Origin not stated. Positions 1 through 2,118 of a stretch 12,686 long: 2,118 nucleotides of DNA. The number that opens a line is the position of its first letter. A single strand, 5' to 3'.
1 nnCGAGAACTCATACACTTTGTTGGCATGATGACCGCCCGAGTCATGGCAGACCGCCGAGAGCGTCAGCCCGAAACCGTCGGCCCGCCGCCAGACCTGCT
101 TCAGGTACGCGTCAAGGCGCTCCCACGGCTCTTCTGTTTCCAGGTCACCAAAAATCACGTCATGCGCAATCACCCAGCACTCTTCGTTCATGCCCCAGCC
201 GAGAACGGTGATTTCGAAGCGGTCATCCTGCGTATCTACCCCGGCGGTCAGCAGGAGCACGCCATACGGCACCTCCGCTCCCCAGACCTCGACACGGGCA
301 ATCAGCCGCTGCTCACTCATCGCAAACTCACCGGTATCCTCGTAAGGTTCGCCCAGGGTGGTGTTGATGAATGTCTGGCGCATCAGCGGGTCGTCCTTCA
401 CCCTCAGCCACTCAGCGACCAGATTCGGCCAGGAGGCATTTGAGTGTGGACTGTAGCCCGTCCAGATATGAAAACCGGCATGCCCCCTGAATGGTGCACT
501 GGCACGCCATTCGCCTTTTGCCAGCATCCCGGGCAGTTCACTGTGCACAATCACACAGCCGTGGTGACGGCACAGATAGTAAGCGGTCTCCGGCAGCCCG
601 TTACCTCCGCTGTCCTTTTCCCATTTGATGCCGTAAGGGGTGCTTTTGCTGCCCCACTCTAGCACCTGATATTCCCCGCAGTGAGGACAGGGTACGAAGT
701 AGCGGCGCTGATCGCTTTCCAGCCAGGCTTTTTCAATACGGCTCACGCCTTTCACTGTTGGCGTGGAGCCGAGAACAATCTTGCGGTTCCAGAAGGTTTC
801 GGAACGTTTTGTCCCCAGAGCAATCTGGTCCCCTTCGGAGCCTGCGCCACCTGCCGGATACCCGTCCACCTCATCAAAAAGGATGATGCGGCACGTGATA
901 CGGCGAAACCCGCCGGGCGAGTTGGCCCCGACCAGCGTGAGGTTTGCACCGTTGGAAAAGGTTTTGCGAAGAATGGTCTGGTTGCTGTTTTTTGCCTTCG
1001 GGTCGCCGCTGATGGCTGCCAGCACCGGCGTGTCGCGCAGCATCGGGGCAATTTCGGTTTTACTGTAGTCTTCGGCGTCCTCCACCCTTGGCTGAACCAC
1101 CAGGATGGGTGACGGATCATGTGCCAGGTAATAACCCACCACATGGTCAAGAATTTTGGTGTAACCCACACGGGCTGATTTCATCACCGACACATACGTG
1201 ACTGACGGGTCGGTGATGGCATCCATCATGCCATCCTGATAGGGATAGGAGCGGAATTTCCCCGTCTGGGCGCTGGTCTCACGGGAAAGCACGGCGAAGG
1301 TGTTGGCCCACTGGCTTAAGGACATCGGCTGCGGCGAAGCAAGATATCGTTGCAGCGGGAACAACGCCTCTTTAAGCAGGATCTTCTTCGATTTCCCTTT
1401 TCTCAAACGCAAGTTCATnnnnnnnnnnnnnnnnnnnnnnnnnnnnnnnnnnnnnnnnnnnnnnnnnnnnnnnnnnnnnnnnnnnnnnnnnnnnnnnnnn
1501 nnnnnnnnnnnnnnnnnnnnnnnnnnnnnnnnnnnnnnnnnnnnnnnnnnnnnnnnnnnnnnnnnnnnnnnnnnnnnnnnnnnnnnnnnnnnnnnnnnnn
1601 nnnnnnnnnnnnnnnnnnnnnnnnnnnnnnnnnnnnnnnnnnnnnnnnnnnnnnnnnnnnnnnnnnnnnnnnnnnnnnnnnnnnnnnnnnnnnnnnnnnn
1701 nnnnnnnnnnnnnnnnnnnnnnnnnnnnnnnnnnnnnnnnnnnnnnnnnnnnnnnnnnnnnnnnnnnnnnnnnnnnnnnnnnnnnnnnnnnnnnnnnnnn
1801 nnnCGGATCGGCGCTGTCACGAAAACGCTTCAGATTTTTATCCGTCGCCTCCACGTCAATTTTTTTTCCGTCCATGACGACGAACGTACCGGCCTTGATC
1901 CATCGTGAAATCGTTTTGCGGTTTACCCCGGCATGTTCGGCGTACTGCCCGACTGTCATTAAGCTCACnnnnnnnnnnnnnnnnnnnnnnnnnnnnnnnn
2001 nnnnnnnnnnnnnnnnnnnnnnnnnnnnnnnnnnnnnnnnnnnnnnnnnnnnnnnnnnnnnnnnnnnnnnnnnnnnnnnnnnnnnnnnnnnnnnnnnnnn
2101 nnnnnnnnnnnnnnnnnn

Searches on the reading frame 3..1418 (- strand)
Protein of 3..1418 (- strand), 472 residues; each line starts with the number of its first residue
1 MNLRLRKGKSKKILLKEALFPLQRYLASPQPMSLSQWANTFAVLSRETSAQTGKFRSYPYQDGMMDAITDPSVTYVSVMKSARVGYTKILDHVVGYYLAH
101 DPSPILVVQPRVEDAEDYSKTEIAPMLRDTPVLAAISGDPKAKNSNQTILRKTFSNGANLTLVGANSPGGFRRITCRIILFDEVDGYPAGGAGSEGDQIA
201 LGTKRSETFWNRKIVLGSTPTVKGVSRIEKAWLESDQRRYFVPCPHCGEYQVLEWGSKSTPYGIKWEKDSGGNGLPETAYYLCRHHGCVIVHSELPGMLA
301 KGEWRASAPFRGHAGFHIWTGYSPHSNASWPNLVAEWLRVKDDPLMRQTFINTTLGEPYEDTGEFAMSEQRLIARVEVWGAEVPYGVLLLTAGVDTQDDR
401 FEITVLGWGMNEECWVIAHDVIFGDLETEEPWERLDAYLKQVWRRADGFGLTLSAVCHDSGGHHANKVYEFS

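Call 36: search_protein_families(library=pfam, proteins=[window:3-1418:-], max_evalue=0.001)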
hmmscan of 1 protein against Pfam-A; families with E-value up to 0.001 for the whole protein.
window:3-1418:- (472 aa): 2 families
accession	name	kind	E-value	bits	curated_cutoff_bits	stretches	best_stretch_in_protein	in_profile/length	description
PF05876.18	GpA_ATPase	-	8.9e-77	258.5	25.6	1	49-304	1-247/247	Phage terminase large subunit gpA, ATPase domain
PF20454.4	GpA_nuclease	-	2.2e-49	168.7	22.5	1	313-471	1-161/294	Terminase large subunit gpA, endonuclease domain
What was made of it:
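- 1..1418 (-): terL, 5' part (472 codons, runs off the window). It overlaps the terS 3' end by 47 nt. It matches Pfam GpA_ATPase and GpA_nuclease (call 36).
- On lambda-type terminase: Pfam GpA_ATPase E 8.9e-77 and GpA_nuclease E 2.2e-49 (call 36).
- Closest known: P1 pac site. Different: Here the cut lies outside the array and terL is gpA-family (call 36).
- terL belongs to the gpA family (call 36). terL is gpA-family (call 36).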

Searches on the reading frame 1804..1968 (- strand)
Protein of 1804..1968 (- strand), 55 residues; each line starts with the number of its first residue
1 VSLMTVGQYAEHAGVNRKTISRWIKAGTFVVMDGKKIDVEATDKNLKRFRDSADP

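Call 75: predict_structure(alignment_id=A2)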
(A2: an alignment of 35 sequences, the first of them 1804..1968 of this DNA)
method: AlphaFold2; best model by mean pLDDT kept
length: 55 residues; sequences in the alignment: 35
mean_pLDDT: 88.2   pTM: 0.68
mean pLDDT of the five models: 88.2, 86.6, 85.3, 84.9, 84.5
residues with pLDDT >= 90: 37; 70-90: 14; 50-70: 3; < 50: 1
segments of 3 or more residues with pLDDT < 50: none
pLDDT, mean of each block of 10 residues (from residue 1): 92 93 89 93 88 61
secondary structure, 60 per line:
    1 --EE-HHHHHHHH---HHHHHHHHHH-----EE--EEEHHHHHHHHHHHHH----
elements in order: H6-13 H17-26 E36-38 H39-51

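Call 78: fold_search(model_id=the predicted structure, library=pdb)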
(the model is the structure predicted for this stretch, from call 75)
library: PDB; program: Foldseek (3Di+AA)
matches with E <= 10: 952; with E <= 0.001: 0
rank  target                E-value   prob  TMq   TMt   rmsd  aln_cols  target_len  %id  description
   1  4ggg_A                7.4e-02  0.72  0.43  0.28   6.7        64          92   12  Crystal structure of V66A/L68V CzrA in the Zn(II)bound state. (released 2013-02-06)
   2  6cda                  9.7e-02  0.66  0.42  0.27   6.7        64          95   12  Crystal structure of L34A CzrA in the Zn(II)bound state (released 2018-07-11)
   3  4ggg_B                1.3e-01  0.60  0.43  0.27   6.6        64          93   12  Crystal structure of V66A/L68V CzrA in the Zn(II)bound state. (released 2013-02-06)
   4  7lw0_A                1.4e-01  0.97  0.67  0.66   3.6        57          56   24  Structural and Biochemical Insight into Assembly of Molecular Motors Involved in Viral DNA Packaging (released 2022-03-02)
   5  4j2n_C                1.5e-01  0.98  0.60  0.59   2.8        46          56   24  Crystal Structure of mycobacteriophage Pukovnik Xis (released 2013-10-23)
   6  6cdb_A                1.5e-01  0.47  0.39  0.25   6.9        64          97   12  Crystal Structure of V66L CzrA in the Zn(II)bound state (released 2018-07-11)
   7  4j2n_A                1.7e-01  0.97  0.60  0.61   3.1        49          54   24  Crystal Structure of mycobacteriophage Pukovnik Xis (released 2013-10-23)
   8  1r1u_B                1.7e-01  0.54  0.42  0.27   6.7        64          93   12  Crystal structure of the metal-sensing transcriptional repressor CzrA from Staphylococcus aureus in the apo-form (released 2004-05-18)
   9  6cdb_B                1.7e-01  0.54  0.42  0.27   6.8        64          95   12  Crystal Structure of V66L CzrA in the Zn(II)bound state (released 2018-07-11)
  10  1j9i_MODEL_1_A        1.8e-01  0.90  0.60  0.50   7.1        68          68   19  STRUCTURE OF THE DNA BINDING DOMAIN OF THE GPNU1 SUBUNIT OF LAMBDA TERMINASE (released 2002-08-14)
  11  1r1u_A                1.8e-01  0.51  0.42  0.27   6.7        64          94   12  Crystal structure of the metal-sensing transcriptional repressor CzrA from Staphylococcus aureus in the apo-form (released 2004-05-18)
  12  1r1v_B                2.3e-01  0.54  0.45  0.29   6.5        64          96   14  Crystal structure of the metal-sensing transcriptional repressor CzrA from Staphylococcus aureus in the Zn2-form (released 2004-05-18)
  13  7lwr_A                2.5e-01  0.98  0.67  0.68   2.4        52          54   19  Structural and Biochemical Insight into Assembly of Molecular Motors Involved in Viral DNA Packaging (released 2022-03-09)
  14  5i44_I                2.9e-01  0.80  0.55  0.48   4.2        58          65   21  Structure of RacA-DNA complex; P21 form (released 2016-05-04)
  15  5i44_K                3.1e-01  0.90  0.61  0.53   3.0        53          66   24  Structure of RacA-DNA complex; P21 form (released 2016-05-04)
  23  6hn7_B                4.3e-01  0.89  0.65  0.52   2.6        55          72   22  Hijacking the Hijackers: Escherichia coli Pathogenicity Islands Redirect Helper Phage Packaging for Their Own Benefit. (released 2019-07-31)
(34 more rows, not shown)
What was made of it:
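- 1372..1968 (-): terS (198 aa). It has an N-terminal winged HTH (about residues 1-52), a disordered linker (55-75) and a conserved helical C-terminal part. Foldseek TM-scores are 0.60-0.67 to TerS DNA-binding domains 7lw0, 7lwr and 6hn7 and to gpNu1 1j9i (call 78).
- Closest known: Xis, BldC and MerR-N type winged HTH proteins that coat arrays of direct repeats. Same: The TerS N-terminal domain model superposes on Pukovnik Xis (TM 0.60), BldC (0.58-0.60) and RacA (up to 0.61) (call 78).
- The N-terminal domain model (pLDDT 88) superposes on TerS DNA-binding domains and gpNu1 (call 78).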
